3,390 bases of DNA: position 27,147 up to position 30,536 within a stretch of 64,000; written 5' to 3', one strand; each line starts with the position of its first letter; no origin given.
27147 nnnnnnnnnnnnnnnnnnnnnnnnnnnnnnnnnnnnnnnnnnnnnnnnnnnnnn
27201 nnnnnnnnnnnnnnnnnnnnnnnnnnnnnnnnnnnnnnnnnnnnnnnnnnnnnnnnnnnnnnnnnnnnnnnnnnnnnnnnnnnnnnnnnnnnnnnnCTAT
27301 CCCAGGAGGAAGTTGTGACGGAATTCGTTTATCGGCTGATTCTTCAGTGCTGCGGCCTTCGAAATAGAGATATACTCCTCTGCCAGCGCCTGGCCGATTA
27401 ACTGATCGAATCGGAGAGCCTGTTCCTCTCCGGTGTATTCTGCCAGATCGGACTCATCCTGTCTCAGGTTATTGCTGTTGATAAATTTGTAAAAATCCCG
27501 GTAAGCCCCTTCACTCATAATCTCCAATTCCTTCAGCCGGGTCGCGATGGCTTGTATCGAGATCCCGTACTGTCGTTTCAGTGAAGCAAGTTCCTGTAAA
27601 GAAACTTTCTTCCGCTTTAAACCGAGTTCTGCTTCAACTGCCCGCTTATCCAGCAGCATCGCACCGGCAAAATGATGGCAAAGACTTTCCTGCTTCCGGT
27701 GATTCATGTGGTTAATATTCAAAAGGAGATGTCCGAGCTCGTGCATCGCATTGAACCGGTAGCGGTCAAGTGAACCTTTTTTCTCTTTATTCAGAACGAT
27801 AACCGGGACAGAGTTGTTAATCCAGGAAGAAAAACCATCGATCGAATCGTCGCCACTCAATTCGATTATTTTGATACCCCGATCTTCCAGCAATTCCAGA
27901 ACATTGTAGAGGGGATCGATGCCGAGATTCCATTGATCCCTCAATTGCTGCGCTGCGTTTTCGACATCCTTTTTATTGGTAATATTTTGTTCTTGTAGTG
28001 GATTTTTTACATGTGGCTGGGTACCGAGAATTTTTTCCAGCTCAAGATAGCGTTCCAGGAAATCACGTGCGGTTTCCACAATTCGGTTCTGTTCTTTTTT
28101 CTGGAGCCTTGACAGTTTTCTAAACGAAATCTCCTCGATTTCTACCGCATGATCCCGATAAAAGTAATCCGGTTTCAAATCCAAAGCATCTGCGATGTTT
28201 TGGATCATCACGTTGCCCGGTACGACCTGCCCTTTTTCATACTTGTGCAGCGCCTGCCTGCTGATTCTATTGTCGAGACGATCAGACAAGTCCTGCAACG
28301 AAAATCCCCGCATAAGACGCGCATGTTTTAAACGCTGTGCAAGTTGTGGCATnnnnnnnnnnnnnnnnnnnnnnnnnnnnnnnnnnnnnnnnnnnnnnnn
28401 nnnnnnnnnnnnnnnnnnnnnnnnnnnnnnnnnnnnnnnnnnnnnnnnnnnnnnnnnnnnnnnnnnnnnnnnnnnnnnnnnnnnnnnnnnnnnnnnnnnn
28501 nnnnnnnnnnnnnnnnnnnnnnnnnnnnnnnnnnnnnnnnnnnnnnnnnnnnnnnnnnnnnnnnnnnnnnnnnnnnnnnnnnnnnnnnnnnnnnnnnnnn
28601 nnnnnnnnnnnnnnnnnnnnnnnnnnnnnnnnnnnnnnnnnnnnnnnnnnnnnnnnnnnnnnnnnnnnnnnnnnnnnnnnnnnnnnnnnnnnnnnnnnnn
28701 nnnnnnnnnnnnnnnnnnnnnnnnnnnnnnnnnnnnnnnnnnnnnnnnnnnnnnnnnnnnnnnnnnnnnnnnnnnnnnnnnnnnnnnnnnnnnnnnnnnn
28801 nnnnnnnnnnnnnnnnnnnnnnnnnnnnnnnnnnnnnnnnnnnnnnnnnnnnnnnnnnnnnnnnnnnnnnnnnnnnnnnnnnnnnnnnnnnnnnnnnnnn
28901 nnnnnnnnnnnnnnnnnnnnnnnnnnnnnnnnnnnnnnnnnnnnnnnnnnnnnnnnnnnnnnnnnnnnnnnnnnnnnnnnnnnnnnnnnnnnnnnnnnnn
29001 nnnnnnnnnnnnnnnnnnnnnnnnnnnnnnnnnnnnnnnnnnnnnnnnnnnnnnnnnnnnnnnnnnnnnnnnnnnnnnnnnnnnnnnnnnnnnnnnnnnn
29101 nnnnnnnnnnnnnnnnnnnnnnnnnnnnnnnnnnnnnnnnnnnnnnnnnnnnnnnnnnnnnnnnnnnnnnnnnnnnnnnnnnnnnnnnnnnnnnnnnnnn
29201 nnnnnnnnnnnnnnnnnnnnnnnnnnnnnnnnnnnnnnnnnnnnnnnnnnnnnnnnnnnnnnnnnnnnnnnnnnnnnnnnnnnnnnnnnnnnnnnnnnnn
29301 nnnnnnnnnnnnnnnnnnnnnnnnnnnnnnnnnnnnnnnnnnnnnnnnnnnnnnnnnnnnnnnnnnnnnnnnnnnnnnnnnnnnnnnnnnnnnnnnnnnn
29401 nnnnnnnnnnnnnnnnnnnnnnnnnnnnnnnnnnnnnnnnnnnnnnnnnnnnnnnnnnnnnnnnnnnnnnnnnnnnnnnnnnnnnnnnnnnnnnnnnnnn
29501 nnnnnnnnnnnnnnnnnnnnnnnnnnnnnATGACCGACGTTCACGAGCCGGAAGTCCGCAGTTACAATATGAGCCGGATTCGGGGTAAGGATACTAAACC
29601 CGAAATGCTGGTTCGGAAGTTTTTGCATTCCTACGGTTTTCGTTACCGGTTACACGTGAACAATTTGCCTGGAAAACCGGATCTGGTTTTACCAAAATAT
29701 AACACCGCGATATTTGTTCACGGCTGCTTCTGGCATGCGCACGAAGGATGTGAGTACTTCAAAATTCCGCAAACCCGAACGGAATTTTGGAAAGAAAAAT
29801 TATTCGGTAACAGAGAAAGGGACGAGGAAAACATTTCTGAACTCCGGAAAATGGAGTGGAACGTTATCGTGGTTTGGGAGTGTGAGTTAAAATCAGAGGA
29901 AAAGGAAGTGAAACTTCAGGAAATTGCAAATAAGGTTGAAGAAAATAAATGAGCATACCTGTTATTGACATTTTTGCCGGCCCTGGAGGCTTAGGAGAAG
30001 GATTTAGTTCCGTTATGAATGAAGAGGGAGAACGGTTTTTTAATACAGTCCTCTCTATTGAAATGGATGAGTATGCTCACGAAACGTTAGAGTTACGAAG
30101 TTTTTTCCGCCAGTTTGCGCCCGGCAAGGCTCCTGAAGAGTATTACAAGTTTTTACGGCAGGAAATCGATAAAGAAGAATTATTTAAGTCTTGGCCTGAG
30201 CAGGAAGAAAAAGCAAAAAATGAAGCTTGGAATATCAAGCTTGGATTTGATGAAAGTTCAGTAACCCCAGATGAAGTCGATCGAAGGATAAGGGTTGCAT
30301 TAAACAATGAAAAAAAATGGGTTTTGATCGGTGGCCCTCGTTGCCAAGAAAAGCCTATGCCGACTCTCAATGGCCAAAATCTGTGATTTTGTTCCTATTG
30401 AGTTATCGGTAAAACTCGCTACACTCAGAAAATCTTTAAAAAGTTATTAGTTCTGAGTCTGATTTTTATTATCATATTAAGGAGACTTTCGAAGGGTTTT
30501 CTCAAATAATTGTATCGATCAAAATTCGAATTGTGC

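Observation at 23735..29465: Family of modular 250-600 bp structured repeats with compensatory base changes in a hairpin (conserved CTTGAT loop)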

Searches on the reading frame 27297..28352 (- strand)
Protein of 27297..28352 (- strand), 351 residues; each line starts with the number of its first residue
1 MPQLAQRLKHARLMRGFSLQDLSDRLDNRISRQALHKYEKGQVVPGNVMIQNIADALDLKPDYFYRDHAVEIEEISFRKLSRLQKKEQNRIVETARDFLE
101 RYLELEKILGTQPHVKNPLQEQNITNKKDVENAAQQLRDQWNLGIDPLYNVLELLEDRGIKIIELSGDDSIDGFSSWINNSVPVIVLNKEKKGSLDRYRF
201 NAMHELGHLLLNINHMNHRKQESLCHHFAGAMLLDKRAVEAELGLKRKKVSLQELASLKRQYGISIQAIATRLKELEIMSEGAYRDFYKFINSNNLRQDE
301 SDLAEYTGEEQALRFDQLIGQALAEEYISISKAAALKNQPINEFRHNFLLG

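Call 18: search_protein_families(library=pfam, proteins=[window:27297-28352:-])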
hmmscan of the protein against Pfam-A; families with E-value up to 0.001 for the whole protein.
window:27297-28352:- (351 aa): 4 families
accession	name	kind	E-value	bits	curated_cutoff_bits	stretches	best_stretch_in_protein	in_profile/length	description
PF06114.19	Peptidase_M78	-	1.8e-11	44.3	22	1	156-274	2-123/123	IrrE N-terminal-like domain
PF01381.28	HTH_3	-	5.7e-10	39.5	23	1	8-64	1-55/55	Helix-turn-helix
PF12844.13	HTH_19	-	2.2e-09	37.5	30.2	1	6-65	2-59/64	Helix-turn-helix domain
PF13560.12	HTH_31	-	3e-09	37.5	27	1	3-61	1-58/64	Helix-turn-helix domain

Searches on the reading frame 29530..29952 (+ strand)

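Call 18: search_protein_families(library=pfam, proteins=[window:29530-29952:+])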
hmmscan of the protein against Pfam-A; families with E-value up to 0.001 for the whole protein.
window:29530-29952:+ (140 aa): 1 family
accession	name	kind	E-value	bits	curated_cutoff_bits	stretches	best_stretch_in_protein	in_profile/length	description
PF03852.21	Vsr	-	1.5e-32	111.7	27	1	2-72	1-71/74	DNA mismatch endonuclease Vsr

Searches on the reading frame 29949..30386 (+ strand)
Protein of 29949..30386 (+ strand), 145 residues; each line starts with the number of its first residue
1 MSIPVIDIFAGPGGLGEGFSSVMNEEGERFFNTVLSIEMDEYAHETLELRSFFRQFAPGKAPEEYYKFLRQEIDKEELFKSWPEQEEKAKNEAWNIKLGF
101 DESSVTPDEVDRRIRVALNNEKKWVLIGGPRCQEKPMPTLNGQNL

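Call 18: search_protein_families(library=pfam, proteins=[window:29949-30386:+])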
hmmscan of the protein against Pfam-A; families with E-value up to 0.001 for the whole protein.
window:29949-30386:+ (145 aa): 1 family
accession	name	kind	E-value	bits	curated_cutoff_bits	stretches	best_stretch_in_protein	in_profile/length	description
PF00145.23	DNA_methylase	-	0.00023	21.1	22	1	5-50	3-41/324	C-5 cytosine-specific DNA methylase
